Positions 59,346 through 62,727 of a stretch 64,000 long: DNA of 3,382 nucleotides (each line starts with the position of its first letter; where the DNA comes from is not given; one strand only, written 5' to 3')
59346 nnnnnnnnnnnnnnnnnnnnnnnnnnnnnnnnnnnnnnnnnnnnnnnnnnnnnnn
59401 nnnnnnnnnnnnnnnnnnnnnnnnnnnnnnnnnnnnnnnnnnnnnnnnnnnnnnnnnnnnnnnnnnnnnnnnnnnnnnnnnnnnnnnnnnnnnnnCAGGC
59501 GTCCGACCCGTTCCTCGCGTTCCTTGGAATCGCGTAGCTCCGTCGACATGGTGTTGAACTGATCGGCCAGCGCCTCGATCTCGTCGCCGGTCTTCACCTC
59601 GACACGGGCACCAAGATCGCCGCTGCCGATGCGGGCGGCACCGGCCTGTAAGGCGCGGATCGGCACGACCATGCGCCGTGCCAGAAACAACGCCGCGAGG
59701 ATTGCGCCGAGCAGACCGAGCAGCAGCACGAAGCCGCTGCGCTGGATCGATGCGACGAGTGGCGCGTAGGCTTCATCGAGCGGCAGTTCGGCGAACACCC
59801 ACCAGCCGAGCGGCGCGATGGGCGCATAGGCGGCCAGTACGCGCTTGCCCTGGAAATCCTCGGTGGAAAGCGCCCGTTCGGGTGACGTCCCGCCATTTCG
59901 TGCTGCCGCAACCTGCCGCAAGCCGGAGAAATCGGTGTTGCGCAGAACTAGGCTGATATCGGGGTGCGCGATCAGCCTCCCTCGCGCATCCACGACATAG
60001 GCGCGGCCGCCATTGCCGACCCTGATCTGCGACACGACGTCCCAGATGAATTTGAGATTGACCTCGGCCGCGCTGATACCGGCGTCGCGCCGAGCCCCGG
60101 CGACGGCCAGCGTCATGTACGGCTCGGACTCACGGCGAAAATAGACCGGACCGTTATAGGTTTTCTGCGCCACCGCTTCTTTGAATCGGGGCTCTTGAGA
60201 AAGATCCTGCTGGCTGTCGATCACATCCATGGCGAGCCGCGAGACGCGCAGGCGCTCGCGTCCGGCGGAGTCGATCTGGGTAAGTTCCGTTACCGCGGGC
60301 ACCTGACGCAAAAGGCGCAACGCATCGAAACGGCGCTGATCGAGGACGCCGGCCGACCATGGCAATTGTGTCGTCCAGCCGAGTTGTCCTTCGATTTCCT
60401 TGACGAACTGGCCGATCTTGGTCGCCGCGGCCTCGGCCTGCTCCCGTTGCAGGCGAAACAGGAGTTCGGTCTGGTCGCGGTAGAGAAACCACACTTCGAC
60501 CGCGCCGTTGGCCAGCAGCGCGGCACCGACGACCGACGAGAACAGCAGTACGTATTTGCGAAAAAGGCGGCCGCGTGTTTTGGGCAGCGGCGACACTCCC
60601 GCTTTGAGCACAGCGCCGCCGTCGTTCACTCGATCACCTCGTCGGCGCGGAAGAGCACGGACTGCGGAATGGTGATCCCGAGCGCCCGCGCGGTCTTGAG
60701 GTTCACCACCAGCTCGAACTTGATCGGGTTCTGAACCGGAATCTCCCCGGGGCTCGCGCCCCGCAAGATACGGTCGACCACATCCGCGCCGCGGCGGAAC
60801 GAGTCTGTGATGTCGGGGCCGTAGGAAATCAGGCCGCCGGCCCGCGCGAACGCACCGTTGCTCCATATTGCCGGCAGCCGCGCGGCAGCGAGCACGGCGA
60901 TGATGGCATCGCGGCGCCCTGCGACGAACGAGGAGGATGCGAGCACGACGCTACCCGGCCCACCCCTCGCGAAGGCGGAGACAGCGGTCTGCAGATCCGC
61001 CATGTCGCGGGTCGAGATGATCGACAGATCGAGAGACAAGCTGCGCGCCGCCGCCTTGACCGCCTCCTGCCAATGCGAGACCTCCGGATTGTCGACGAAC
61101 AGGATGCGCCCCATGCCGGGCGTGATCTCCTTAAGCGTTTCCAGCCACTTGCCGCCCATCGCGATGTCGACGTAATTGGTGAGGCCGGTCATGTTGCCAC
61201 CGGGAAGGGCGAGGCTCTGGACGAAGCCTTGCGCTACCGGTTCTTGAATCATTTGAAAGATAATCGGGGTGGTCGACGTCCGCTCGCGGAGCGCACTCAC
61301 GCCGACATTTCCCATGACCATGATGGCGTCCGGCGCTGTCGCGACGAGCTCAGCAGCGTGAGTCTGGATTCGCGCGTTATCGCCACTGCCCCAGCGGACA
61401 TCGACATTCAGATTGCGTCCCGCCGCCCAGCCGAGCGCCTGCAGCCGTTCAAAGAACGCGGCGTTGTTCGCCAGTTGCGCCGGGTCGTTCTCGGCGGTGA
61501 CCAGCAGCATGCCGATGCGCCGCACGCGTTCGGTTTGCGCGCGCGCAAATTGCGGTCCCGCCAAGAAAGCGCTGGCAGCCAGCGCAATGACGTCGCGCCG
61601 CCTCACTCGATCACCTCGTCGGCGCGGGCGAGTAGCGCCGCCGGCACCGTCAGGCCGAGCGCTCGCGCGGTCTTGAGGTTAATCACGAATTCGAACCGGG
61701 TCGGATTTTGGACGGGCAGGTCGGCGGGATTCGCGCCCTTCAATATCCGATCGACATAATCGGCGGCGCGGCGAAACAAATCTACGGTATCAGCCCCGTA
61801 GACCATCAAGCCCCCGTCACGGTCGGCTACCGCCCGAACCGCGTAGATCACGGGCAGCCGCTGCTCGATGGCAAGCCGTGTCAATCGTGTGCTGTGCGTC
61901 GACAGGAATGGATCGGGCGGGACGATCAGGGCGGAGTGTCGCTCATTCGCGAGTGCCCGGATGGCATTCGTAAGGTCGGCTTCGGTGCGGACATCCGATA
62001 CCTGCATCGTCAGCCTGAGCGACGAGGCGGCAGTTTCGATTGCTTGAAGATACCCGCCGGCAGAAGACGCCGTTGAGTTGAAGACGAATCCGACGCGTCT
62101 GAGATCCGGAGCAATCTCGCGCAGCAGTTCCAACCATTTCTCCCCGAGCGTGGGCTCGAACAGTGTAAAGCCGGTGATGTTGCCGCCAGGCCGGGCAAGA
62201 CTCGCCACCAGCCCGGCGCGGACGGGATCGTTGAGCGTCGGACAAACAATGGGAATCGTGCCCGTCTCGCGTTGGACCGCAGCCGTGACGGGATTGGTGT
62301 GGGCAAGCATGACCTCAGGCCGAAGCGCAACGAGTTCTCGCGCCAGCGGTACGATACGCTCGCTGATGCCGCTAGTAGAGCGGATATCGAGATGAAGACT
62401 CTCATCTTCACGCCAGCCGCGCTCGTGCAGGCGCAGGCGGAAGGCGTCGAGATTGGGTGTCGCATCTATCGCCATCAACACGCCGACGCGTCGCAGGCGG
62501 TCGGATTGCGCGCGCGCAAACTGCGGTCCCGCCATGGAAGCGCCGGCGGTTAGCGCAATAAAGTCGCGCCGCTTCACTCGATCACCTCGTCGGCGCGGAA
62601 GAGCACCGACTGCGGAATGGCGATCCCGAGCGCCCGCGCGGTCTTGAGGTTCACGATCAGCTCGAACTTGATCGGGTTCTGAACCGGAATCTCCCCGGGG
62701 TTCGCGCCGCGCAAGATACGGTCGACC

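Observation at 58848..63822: Tandem array of orphan periplasmic binding-protein genes translationally coupled to a HAMP-adenylate cyclase: candidate binding-protein-dependent cAMP signalling module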

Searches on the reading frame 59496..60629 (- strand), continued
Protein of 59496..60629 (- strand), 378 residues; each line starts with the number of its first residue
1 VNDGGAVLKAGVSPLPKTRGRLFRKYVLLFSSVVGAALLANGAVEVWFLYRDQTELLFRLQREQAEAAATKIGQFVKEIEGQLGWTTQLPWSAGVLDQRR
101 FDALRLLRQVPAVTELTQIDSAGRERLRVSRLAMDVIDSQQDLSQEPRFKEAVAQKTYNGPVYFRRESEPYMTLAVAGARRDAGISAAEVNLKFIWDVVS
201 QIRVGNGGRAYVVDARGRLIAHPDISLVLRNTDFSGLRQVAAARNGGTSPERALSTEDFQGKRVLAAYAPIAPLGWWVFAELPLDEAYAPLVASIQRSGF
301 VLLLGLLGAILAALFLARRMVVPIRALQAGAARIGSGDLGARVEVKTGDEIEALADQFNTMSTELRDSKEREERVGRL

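Call 47: fold_search(model_id=the predicted structure, library=pdb)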
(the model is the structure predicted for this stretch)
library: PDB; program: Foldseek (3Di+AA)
matches with E <= 10: 827; with E <= 0.001: 146
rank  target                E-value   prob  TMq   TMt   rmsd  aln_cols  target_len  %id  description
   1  9a69_B                2.0e-17  1.00  0.54  0.35   7.3       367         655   18  Integrative model of MCPB-MCPC by crosslinking MS and deep learning (released 2024-09-18)
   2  9a65_B                3.9e-16  1.00  0.66  0.41   5.3       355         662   16  Integrative model of YVAQ-MCPB by crosslinking MS and deep learning (released 2024-09-18)
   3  7psg_A                1.4e-11  1.00  0.47  0.64   4.7       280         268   16  Structure of the ligand binding domain of the PacA (ECA2226) chemoreceptor of Pectobacterium atrosepticum SCRI1043 in  (released 2022-05-11)
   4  6mni_A                1.9e-11  1.00  0.51  0.71   4.1       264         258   16  Structure of the tandem CACHE domain of PscC (released 2019-10-16)
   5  3lib_H                3.6e-11  1.00  0.51  0.69   4.2       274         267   19  Crystal Structure of the extracellular domain of the putative histidine kinase mmHK1S-Z3 (released 2010-05-05)
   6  3li9                  4.0e-11  1.00  0.52  0.73   3.5       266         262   16  Crystal Structure of the extracellular domain of the putative histidine kinase mmHK1S-Z2 (released 2010-05-05)
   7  5ltv_C                6.5e-11  1.00  0.41  0.66   5.1       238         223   16  LIGAND BINDING DOMAIN OF PSEUDOMONAS AERUGINOSA PAO1 AMINO ACID CHEMORECPETOR PCTC IN COMPLEX WITH GABA (released 2017-09-20)
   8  5ltv_D                6.8e-11  1.00  0.44  0.68   5.0       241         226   16  LIGAND BINDING DOMAIN OF PSEUDOMONAS AERUGINOSA PAO1 AMINO ACID CHEMORECPETOR PCTC IN COMPLEX WITH GABA (released 2017-09-20)
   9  7psg_B                7.7e-11  1.00  0.45  0.61   5.0       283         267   17  Structure of the ligand binding domain of the PacA (ECA2226) chemoreceptor of Pectobacterium atrosepticum SCRI1043 in  (released 2022-05-11)
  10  6iop_A                8.2e-11  1.00  0.41  0.59   6.7       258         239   14  The ligand binding domain of Mlp24 (released 2019-03-20)
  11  6w3o_A                8.7e-11  1.00  0.49  0.72   4.4       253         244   13  Crystal structure of ligand-binding domain of Campylobacter jejuni chemoreceptor Tlp3 in complex with 4-methylisoleuci (released 2020-05-20)
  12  5wbf_B                9.7e-11  1.00  0.49  0.70   4.7       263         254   16  Double CACHE (dCACHE) sensing domain of TlpC chemoreceptor from Helicobacter pylori (released 2017-11-08)
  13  6w3r_A                9.7e-11  1.00  0.49  0.72   4.4       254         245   12  Crystal structure of ligand-binding domain of Campylobacter jejuni chemoreceptor Tlp3 in complex with 3-methylisoleuci (released 2020-05-20)
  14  7psg_C                9.7e-11  1.00  0.45  0.60   5.0       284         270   17  Structure of the ligand binding domain of the PacA (ECA2226) chemoreceptor of Pectobacterium atrosepticum SCRI1043 in  (released 2022-05-11)
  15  3lib_G                1.0e-10  1.00  0.51  0.69   4.2       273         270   18  Crystal Structure of the extracellular domain of the putative histidine kinase mmHK1S-Z3 (released 2010-05-05)
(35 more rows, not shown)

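Call 58: search_protein_families(library=pfam, proteins=[L003:12816-14012:+, L015:12894-14147:+, L034:6743-7861:+, L034:6360-6728:+], max_evalue=0.0001)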
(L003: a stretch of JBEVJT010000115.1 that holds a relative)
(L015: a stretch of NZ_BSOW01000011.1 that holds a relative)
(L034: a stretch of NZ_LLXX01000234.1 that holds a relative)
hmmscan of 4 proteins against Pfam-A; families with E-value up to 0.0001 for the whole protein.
L003:12816-14012:+ (398 aa): 2 families
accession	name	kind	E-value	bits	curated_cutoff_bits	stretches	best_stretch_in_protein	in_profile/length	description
PF00072.30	Response_reg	-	3.5e-32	111.3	30.2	1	7-119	1-111/111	Response regulator receiver domain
PF00211.25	Guanylate_cyc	-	3.9e-21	75.9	21.9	1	188-362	7-177/183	Adenylate and Guanylate cyclase catalytic domain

L015:12894-14147:+ (417 aa): 2 families
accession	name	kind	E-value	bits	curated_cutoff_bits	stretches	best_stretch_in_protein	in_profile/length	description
PF00072.30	Response_reg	-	8.3e-24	84.3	30.2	1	5-119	1-110/111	Response regulator receiver domain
PF00211.25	Guanylate_cyc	-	8.6e-19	68.3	21.9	1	173-346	7-175/183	Adenylate and Guanylate cyclase catalytic domain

L034:6743-7861:+ (372 aa): 2 families
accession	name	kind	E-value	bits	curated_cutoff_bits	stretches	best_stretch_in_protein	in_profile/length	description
PF00072.30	Response_reg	-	9.7e-33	113.1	30.2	1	7-119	1-111/111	Response regulator receiver domain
PF00211.25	Guanylate_cyc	-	3.9e-18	66.1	21.9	1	187-357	7-173/183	Adenylate and Guanylate cyclase catalytic domain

L034:6360-6728:+ (122 aa): 1 family
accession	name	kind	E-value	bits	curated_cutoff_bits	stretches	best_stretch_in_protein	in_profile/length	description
PF00072.30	Response_reg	-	1.6e-27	96.3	30.2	1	6-118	1-111/111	Response regulator receiver domain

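Call 69: search_protein_representatives(alignment_id=A1)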
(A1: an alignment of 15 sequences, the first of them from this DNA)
Query: 15 sequences, 380 profile positions. Proteins with E-value up to 0.001 (for the whole library): 119677; up to 1e-10: 22021; up to 1e-30: 2861. The best 150 are listed.
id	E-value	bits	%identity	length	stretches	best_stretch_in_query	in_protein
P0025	2.1e-186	635.7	-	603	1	16-380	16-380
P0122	7.0e-186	634.0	-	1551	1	12-376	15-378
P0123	1.0e-179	613.6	-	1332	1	8-375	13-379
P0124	1.0e-179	613.6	-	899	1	7-375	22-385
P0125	1.9e-179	612.8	-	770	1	15-375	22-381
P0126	3.7e-178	608.5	-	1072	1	11-375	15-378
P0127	2.4e-177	605.8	-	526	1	7-375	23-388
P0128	2.8e-177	605.7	-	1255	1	9-375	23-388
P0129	3.4e-174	595.5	-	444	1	15-366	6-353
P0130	1.4e-173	593.5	-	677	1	11-378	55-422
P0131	1.7e-173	593.2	-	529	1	12-378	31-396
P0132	2.1e-173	592.9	-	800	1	9-375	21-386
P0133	1.1e-172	590.6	-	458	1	9-377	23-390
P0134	7.5e-172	587.8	-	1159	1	7-376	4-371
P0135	2.5e-171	586.1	-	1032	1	6-376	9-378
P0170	4.9e-156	535.7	-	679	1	8-375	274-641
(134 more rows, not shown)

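Call 72: search_protein_families(library=pfam, alignment_id=A3, max_evalue=0.00001)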
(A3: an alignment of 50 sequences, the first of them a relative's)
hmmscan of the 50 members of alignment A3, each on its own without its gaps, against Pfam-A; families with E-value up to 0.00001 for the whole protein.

A. member 1, P0122 (1551 aa): 8 families
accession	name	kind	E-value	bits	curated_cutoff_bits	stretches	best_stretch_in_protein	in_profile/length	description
PF01590.32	GAF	-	1.3e-66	223.6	22.4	5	1111-1253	2-133/133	GAF domain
PF13185.12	GAF_2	-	1.3e-60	203.9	28.6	4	588-726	4-136/136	GAF domain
PF13492.12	GAF_3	-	1.6e-41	142.2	27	3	594-727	8-129/129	GAF domain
PF02518.31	HATPase_c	-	1.1e-22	80.9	26.4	1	1428-1543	3-110/111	Histidine kinase-, DNA gyrase B-, and HSP90-like ATPase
PF02743.24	dCache_1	-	3.1e-15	56.8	45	1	56-285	4-240/240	Cache domain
PF11849.14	DUF3369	-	3.3e-15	57.2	27.2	0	686-734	121-168/168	Domain of unknown function (DUF3369)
PF00672.30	HAMP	-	3.2e-14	53.4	25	1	319-371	1-53/53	HAMP domain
PF00512.31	HisKA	-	1.6e-06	28.5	26.9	0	1292-1377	2-63/66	His Kinase A (phospho-acceptor) domain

B. families by the number of members that match (of 50 scanned): 19 families
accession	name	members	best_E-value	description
PF02743.24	dCache_1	50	1.7e-24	Cache domain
PF00672.30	HAMP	47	5.8e-17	HAMP domain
PF13185.12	GAF_2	31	2.9e-69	GAF domain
PF01590.32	GAF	30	1.3e-66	GAF domain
PF13492.12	GAF_3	29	1.8e-54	GAF domain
PF00512.31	HisKA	28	3.5e-24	His Kinase A (phospho-acceptor) domain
PF02518.31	HATPase_c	25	2.4e-35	Histidine kinase-, DNA gyrase B-, and HSP90-like ATPase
PF17201.10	Cache_3-Cache_2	14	3.9e-08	Cache 3/Cache 2 fusion domain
PF11849.14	DUF3369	13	3.3e-15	Domain of unknown function (DUF3369)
PF00072.30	Response_reg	8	3.9e-48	Response regulator receiver domain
PF00211.25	Guanylate_cyc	3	1.2e-30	Adenylate and Guanylate cyclase catalytic domain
PF12860.13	PAS_7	1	3.7e-34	PAS fold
PF08447.18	PAS_3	1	6.6e-13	PAS fold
PF08448.16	PAS_4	1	4.6e-12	PAS fold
PF01627.28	Hpt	1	4.3e-10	Hpt domain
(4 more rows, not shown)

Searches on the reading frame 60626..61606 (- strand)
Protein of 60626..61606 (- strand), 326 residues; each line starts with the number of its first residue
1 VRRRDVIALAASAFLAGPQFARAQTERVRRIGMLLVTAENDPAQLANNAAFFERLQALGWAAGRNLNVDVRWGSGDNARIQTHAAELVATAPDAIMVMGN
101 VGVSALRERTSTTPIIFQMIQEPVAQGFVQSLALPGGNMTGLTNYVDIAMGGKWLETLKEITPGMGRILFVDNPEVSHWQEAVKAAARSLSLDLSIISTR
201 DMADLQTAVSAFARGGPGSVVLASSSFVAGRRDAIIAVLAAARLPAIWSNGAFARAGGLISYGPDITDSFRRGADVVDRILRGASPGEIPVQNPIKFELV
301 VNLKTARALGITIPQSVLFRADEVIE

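Call 4: search_protein_families(library=ncbifam, proteins=[window:60626-61606:-], max_evalue=0.01)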
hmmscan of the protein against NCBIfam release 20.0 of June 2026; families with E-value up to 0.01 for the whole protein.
window:60626-61606:- (326 aa): 1 family
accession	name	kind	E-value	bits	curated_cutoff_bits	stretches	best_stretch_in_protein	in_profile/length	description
NF041285.1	ABC_SBP_TrpX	equivalog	9.7e-28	97.2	390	1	23-321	25-321/322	tryptophan ABC transporter substrate-binding protein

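Call 5: search_protein_families(library=pfam, proteins=[window:60626-61606:-], max_evalue=0.01)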
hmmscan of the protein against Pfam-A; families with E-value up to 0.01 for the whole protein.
window:60626-61606:- (326 aa): 1 family
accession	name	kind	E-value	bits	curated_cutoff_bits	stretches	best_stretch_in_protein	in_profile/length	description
PF04392.18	ABC_sub_bind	-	4.5e-38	131.6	25.9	1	41-325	10-293/293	ABC transporter substrate binding protein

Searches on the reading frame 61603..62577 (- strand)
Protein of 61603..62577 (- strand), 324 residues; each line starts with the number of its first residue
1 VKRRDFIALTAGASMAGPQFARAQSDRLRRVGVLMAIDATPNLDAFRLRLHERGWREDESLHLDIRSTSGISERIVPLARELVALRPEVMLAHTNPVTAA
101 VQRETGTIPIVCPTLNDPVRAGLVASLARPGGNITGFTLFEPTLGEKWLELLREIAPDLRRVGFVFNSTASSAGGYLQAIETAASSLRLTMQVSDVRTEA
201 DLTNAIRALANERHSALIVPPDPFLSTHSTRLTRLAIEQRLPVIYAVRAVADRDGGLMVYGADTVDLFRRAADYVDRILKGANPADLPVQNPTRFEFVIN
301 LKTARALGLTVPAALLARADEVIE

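Call 4: search_protein_families(library=ncbifam, proteins=[window:61603-62577:-], max_evalue=0.01)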
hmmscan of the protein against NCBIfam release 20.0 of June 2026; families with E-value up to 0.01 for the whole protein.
window:61603-62577:- (324 aa): 1 family
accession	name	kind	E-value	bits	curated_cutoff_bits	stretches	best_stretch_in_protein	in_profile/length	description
NF041285.1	ABC_SBP_TrpX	equivalog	4.6e-39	134.4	390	1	24-319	26-321/322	tryptophan ABC transporter substrate-binding protein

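Call 5: search_protein_families(library=pfam, proteins=[window:61603-62577:-], max_evalue=0.01)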
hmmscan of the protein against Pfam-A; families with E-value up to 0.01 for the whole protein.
window:61603-62577:- (324 aa): 1 family
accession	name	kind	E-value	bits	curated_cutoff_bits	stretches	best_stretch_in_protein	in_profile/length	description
PF04392.18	ABC_sub_bind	-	8e-42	143.9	25.9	1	50-323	24-293/293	ABC transporter substrate binding protein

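Call 37: search_solved_structures(query=window:61603-62577:-, max_evalue=0.001, show_alignments=2)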
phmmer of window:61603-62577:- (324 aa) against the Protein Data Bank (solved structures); distinct sequences matched with E-value up to 0.001: 3.
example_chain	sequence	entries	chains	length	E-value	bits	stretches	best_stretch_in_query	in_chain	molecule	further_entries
3lkv_A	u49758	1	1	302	2.9e-34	121.9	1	40-320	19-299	uncharacterized CONSERVED DOMAIN PROTEIN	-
3lft_A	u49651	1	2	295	1.9e-29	106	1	30-323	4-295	uncharacterized protein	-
6hni_A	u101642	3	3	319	1.2e-26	96.8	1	13-313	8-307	ABC-type transport system, sugar-family extracellular solute-binding protein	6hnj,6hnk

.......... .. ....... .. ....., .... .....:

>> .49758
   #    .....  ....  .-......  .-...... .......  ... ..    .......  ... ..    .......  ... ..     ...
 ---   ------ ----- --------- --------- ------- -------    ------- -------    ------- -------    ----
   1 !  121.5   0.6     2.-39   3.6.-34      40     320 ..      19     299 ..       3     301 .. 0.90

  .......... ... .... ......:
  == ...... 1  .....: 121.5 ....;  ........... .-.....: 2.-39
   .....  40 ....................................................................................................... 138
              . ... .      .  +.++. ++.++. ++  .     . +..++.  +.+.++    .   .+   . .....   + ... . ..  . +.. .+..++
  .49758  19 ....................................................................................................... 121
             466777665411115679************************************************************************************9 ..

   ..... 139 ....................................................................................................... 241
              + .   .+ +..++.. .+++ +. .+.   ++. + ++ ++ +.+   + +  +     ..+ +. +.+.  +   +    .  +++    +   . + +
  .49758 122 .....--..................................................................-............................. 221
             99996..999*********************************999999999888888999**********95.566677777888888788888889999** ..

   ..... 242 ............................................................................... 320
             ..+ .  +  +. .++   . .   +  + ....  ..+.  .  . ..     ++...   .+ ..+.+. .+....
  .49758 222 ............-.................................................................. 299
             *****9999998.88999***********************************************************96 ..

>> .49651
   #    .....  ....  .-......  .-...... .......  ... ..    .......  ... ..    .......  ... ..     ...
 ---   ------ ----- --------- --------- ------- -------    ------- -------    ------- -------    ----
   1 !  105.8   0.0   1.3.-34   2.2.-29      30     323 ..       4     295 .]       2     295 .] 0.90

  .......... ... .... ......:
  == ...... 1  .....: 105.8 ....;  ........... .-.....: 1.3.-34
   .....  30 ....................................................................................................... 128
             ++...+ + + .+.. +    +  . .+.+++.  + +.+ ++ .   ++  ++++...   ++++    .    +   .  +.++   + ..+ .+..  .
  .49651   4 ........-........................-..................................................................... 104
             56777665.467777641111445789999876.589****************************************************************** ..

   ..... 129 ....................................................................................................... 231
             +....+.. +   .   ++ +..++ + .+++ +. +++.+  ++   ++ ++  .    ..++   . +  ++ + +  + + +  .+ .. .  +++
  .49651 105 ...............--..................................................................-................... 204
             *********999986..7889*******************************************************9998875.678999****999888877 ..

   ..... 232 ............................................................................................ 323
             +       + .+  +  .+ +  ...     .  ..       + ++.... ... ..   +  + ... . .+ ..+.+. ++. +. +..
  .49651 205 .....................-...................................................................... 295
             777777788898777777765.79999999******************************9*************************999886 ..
